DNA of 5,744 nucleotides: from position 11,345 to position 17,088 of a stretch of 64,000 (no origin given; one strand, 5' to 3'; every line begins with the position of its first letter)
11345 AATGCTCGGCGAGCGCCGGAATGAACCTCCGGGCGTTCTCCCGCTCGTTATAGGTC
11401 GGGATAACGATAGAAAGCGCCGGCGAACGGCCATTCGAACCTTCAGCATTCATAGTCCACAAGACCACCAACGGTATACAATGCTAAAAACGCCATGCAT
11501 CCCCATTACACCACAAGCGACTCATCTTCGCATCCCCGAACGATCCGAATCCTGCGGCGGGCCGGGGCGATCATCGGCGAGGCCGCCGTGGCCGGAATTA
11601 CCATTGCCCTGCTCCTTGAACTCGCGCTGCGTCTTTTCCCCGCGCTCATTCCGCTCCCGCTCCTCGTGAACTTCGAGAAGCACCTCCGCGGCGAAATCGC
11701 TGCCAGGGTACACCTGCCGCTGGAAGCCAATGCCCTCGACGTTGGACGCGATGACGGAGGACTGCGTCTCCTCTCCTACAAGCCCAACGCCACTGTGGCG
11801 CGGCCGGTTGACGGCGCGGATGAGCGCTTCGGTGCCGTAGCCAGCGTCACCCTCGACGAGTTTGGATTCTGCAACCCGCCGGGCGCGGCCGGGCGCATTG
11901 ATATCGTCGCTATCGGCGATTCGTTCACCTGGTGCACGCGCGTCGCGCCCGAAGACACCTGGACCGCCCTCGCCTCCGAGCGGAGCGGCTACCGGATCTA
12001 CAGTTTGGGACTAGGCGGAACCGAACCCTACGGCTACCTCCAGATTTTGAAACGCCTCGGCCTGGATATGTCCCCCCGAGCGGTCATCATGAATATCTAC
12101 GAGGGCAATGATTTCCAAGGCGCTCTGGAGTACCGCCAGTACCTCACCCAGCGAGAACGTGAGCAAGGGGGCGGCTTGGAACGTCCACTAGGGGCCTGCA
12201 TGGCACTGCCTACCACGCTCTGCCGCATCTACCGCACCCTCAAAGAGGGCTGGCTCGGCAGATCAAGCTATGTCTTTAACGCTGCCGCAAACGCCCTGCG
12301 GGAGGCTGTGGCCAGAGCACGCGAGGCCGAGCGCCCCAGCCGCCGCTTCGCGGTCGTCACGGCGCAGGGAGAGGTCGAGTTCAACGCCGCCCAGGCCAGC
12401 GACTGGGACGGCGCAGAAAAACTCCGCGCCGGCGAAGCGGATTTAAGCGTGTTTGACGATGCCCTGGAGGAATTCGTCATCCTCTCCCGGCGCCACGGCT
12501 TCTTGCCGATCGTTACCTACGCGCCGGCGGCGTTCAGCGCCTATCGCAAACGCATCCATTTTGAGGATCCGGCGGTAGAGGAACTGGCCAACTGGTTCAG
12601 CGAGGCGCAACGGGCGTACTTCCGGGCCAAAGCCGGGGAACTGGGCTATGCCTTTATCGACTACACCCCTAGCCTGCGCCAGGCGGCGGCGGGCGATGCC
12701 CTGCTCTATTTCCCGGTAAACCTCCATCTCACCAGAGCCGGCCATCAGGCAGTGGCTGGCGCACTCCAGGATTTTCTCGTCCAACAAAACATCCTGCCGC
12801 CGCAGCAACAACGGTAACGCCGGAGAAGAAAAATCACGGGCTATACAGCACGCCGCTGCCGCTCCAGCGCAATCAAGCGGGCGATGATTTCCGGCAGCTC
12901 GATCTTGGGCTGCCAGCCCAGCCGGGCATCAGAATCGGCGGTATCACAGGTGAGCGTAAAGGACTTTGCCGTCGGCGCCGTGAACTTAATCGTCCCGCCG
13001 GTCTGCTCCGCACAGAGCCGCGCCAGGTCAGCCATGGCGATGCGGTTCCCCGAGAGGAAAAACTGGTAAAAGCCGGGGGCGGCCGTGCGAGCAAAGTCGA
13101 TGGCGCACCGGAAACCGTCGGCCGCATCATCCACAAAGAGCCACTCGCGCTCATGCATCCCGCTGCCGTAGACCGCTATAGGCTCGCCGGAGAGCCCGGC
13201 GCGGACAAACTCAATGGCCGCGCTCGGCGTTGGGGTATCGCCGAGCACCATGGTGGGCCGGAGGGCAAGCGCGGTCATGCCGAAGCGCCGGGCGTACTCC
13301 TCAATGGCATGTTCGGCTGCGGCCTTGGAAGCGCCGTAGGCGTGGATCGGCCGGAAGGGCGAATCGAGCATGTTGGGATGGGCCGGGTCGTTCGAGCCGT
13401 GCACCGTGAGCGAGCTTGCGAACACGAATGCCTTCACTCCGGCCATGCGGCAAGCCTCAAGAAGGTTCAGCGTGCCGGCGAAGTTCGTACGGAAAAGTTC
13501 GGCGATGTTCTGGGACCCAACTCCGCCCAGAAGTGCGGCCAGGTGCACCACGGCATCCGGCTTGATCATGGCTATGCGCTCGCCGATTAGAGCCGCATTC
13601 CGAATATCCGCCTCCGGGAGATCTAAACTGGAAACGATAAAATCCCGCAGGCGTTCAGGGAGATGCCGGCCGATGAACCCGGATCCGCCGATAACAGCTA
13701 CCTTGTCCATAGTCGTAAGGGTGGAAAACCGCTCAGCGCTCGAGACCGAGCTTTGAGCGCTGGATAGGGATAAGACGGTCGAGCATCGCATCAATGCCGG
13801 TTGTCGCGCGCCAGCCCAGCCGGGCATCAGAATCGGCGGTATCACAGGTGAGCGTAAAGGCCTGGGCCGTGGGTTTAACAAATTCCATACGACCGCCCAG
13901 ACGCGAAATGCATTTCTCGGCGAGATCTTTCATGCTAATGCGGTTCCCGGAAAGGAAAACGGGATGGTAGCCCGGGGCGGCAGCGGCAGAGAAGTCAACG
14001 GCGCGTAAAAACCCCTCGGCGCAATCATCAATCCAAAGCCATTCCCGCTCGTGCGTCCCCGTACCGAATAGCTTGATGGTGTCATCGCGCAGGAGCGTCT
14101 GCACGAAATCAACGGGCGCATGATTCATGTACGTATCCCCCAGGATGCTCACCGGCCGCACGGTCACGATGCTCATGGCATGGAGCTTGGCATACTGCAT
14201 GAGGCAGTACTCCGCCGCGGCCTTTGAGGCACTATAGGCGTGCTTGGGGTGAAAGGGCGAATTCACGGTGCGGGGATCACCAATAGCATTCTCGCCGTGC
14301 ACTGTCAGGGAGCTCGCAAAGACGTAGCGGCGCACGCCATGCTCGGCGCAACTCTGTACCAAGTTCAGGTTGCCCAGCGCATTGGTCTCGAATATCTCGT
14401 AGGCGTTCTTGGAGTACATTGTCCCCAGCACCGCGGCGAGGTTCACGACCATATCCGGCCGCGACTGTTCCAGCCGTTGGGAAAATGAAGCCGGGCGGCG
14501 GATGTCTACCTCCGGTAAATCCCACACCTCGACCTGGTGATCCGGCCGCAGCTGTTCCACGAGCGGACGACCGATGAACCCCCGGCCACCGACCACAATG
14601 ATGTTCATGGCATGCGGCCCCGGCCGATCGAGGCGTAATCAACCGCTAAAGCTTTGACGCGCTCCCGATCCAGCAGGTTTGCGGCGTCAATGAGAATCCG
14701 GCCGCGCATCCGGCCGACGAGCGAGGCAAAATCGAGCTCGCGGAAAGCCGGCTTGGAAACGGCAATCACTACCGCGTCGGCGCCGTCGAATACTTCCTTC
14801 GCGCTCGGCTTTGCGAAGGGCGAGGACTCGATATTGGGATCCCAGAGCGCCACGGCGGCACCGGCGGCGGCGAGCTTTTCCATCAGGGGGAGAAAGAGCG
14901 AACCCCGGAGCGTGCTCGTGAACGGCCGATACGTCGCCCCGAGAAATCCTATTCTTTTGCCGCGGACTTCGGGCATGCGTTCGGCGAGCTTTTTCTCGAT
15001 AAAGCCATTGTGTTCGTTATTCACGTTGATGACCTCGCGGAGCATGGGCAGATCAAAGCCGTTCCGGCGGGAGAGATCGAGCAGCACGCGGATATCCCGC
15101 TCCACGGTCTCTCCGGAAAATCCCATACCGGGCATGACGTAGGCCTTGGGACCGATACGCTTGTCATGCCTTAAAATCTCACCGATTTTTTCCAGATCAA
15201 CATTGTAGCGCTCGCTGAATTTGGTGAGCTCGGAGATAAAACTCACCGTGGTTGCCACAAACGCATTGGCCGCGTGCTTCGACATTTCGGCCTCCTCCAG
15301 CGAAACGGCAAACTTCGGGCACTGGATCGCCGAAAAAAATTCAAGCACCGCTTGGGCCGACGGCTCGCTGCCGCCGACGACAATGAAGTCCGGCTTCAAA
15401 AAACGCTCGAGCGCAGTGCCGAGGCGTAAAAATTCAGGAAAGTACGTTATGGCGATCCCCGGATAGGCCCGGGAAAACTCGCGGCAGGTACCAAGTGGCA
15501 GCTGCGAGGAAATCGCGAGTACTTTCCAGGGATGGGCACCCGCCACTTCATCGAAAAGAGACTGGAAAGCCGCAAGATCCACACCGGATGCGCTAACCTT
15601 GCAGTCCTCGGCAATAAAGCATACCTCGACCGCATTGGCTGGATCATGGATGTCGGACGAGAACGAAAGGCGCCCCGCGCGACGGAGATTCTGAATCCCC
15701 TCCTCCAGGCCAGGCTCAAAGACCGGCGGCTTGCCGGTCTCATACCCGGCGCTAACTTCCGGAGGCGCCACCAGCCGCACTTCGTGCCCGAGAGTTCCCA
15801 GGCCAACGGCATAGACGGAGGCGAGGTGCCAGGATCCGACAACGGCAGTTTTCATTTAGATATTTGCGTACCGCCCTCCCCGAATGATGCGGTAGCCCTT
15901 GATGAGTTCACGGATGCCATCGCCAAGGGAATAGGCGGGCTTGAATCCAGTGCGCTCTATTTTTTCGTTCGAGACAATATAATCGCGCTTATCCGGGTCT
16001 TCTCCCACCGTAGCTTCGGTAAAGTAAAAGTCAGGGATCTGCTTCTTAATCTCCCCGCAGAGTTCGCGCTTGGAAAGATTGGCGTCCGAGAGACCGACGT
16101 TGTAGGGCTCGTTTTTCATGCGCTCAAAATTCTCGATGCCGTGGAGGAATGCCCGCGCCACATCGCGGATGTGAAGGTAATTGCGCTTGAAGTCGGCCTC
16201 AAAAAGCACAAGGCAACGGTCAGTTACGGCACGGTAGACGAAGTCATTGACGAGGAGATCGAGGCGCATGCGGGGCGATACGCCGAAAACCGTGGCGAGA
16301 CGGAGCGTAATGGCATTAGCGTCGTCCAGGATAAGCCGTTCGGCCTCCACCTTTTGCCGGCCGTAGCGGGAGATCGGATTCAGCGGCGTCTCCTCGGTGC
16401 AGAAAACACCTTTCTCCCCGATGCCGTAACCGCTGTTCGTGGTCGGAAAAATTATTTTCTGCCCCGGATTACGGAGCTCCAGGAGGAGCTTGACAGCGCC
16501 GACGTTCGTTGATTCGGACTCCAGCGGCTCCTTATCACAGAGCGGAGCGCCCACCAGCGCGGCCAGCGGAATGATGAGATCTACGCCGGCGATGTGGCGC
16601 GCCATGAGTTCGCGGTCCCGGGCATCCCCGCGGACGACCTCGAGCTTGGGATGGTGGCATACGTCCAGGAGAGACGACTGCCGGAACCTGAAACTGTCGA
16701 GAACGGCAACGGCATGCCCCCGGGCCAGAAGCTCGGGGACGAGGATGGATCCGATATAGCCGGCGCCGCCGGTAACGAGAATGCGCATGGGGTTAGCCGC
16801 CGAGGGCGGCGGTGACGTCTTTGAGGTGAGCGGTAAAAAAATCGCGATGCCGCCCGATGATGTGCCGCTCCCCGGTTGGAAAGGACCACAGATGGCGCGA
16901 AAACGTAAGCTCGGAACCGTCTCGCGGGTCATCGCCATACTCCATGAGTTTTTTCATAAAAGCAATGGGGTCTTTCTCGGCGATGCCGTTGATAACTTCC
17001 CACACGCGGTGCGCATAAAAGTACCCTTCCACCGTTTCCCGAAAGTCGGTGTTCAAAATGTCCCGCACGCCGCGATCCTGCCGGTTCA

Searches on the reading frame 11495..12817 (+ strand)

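Call 10: search_protein_families(library=pfam, proteins=[window:11495-12817:+], max_evalue=0.0001)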
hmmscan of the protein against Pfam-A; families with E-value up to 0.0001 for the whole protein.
window:11495-12817:+ (440 aa): 1 family
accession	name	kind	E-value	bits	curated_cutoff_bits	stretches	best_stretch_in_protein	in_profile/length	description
PF13472.12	Lipase_GDSL_2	-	5.3e-07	30.8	32.9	0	139-275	1-138/178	GDSL-like Lipase/Acylhydrolase family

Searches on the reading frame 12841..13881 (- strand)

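Call 10: search_protein_families(library=pfam, proteins=[window:12841-13881:-], max_evalue=0.0001)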
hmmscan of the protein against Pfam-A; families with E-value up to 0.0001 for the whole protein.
window:12841-13881:- (346 aa): 7 families
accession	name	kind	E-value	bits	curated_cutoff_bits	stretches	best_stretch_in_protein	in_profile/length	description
PF01370.27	Epimerase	-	3.8e-44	151.3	20.9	1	61-266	1-230/240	NAD dependent epimerase/dehydratase family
PF16363.11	GDP_Man_Dehyd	-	3.3e-28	99.6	27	1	85-335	53-331/332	GDP-mannose 4,6 dehydratase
PF01073.25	3Beta_HSD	-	6.2e-18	65.3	22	1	90-255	51-223/280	3-beta hydroxysteroid dehydrogenase/isomerase family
PF07993.18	NAD_binding_4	-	1.3e-12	47.9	20.1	1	109-218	90-213/258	Male sterility protein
PF04321.23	RmlD_sub_bind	-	2.5e-12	46.9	27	1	60-215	2-154/287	RmlD substrate binding domain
PF02719.21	Polysacc_synt_2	-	9.6e-09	35.3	20.2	1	91-200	61-156/293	Polysaccharide biosynthesis protein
PF13460.12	NAD_binding_10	-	6.8e-07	29.8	27.2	1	75-216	29-150/184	NAD(P)H-binding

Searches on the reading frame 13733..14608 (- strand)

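Call 10: search_protein_families(library=pfam, proteins=[window:13733-14608:-], max_evalue=0.0001)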
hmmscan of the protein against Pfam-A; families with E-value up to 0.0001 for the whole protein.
window:13733-14608:- (291 aa): 7 families
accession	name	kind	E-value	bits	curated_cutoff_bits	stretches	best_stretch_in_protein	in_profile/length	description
PF01370.27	Epimerase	-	6.5e-39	134.2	20.9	1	3-209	1-230/240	NAD dependent epimerase/dehydratase family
PF16363.11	GDP_Man_Dehyd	-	3.3e-24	86.4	27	1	27-244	52-298/332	GDP-mannose 4,6 dehydratase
PF01073.25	3Beta_HSD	-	6.3e-16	58.7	22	1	26-176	44-200/280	3-beta hydroxysteroid dehydrogenase/isomerase family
PF04321.23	RmlD_sub_bind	-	5.9e-13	49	27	1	1-247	1-241/287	RmlD substrate binding domain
PF07993.18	NAD_binding_4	-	1.1e-08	35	20.1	1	49-160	87-212/258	Male sterility protein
PF02719.21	Polysacc_synt_2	-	2.1e-06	27.6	20.2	1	35-116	62-145/293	Polysaccharide biosynthesis protein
PF13460.12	NAD_binding_10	-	6.3e-05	23.4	27.2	0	76-134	77-130/184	NAD(P)H-binding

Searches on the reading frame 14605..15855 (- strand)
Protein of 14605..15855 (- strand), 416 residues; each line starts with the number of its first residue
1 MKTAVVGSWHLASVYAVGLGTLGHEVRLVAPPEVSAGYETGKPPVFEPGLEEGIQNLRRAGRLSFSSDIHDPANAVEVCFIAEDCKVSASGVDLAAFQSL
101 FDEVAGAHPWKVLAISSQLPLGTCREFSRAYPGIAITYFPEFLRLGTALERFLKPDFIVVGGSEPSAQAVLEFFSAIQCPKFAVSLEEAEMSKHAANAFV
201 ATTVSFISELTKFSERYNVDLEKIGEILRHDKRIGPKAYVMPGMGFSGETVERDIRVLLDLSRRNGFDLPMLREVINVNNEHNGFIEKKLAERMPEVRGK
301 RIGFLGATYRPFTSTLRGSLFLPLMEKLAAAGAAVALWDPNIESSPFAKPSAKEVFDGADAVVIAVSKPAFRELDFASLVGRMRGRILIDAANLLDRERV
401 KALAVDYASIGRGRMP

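Call 10: search_protein_families(library=pfam, proteins=[window:14605-15855:-], max_evalue=0.0001)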
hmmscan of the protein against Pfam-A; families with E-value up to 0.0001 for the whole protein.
window:14605-15855:- (416 aa): 3 families
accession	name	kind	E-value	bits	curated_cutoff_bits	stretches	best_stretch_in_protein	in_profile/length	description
PF00984.24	UDPG_MGDP_dh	-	2.3e-22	79.4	25.4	1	187-280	1-93/94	UDP-glucose/GDP-mannose dehydrogenase family, central domain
PF03721.20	UDPG_MGDP_dh_N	-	1.6e-15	57.6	27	1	1-171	1-184/187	UDP-glucose/GDP-mannose dehydrogenase family, NAD binding domain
PF03720.21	UDPG_MGDP_dh_C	-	1.7e-15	57.7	30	1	304-397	2-103/103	UDP-glucose/GDP-mannose dehydrogenase family, UDP binding domain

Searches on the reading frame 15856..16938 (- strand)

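Call 10: search_protein_families(library=pfam, proteins=[window:15856-16938:-], max_evalue=0.0001)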
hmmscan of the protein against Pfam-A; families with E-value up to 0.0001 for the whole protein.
window:15856-16938:- (360 aa): 7 families
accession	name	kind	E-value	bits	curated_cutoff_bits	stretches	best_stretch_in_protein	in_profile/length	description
PF01370.27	Epimerase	-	4.1e-32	111.9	20.9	1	53-282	1-240/240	NAD dependent epimerase/dehydratase family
PF16363.11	GDP_Man_Dehyd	-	2.6e-20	73.6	27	1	54-344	1-331/332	GDP-mannose 4,6 dehydratase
PF04321.23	RmlD_sub_bind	-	5.1e-11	42.6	27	1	51-223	1-157/287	RmlD substrate binding domain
PF01073.25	3Beta_HSD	-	3.4e-08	33.3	22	1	54-211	1-164/280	3-beta hydroxysteroid dehydrogenase/isomerase family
PF05368.20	NmrA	-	1.5e-07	31.8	27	1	52-124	4-75/298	NmrA-like family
PF13460.12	NAD_binding_10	-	1.9e-07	31.5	27.2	1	57-128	1-68/184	NAD(P)H-binding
PF02719.21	Polysacc_synt_2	-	2e-07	30.9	20.2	1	53-153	1-112/293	Polysaccharide biosynthesis protein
